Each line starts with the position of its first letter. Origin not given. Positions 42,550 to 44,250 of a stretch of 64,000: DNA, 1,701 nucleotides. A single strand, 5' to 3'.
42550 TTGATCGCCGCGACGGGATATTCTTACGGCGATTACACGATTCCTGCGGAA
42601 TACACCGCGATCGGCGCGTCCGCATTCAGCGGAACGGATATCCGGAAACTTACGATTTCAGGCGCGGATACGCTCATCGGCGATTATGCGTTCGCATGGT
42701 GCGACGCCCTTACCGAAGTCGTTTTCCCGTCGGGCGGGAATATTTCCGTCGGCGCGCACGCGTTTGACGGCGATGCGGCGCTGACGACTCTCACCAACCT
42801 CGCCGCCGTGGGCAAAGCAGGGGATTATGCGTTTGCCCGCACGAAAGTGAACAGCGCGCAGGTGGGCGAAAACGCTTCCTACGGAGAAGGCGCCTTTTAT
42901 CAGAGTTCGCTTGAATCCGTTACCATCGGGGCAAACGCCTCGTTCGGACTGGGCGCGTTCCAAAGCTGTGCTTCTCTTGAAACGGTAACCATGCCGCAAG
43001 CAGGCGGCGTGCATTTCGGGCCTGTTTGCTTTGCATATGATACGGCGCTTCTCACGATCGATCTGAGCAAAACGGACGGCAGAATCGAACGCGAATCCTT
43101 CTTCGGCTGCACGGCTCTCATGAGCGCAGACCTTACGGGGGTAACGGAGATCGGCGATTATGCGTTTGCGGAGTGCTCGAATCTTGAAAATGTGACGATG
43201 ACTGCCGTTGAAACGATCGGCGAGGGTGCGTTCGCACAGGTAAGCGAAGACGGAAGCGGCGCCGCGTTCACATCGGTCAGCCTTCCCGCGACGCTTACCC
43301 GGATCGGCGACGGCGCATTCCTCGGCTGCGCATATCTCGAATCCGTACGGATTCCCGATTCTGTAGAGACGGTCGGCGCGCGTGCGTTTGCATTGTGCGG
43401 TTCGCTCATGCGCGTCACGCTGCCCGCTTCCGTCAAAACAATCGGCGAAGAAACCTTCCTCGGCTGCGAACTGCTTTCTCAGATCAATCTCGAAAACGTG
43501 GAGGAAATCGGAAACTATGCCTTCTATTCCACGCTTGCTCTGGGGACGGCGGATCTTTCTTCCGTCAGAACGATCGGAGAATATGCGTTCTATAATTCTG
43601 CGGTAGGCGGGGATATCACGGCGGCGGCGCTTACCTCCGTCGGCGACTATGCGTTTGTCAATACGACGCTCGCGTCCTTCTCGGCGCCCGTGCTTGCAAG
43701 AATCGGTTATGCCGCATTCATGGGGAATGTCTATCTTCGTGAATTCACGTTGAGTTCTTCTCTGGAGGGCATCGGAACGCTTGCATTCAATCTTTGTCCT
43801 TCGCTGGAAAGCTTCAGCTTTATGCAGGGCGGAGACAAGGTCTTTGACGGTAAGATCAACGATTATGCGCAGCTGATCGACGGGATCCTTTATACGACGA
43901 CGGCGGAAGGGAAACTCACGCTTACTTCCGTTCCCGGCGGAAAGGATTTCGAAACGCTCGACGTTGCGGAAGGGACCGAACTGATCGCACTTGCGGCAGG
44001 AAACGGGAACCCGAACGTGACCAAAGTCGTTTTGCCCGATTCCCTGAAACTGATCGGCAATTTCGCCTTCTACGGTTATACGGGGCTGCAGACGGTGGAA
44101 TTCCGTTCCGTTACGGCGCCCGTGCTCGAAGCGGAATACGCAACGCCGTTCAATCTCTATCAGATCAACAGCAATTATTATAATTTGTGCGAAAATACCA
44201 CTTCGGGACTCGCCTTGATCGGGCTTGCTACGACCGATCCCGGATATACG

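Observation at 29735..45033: Opp-like peptide importer sitting directly upstream of a cell-envelope-proteinase-like S8 protease: a putative extracellular proteolytic feeding module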

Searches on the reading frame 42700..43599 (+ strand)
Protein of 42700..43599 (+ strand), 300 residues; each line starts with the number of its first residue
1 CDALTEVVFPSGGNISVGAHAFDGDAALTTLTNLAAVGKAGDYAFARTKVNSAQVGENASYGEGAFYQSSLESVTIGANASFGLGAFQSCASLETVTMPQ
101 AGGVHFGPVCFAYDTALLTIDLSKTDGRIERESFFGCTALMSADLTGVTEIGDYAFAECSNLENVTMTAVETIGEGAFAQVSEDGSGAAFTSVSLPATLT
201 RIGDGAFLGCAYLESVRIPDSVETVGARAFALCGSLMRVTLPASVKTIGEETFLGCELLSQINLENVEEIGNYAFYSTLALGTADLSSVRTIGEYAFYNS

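Call 50: search_protein_families(library=pfam, proteins=[window:42700-43599:+], max_evalue=0.01)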
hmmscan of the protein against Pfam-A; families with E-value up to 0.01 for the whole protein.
window:42700-43599:+ (300 aa): 2 families
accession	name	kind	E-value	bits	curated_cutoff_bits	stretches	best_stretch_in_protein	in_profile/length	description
PF13306.12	LRR_5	-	2.1e-55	186.5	27.7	3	189-300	12-123/127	BspA type Leucine rich repeat region (6 copies)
PF13855.12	LRR_8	-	0.0022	18.1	27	0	245-266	37-58/61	Leucine rich repeat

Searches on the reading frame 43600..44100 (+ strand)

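Call 50: search_protein_families(library=pfam, proteins=[window:43600-44100:+], max_evalue=0.01)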
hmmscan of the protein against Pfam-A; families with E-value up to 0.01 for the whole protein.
window:43600-44100:+ (167 aa): 1 family
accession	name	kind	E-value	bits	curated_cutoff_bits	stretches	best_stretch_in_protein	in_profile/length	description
PF13306.12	LRR_5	-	1e-14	54.9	27.7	1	12-76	1-65/127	BspA type Leucine rich repeat region (6 copies)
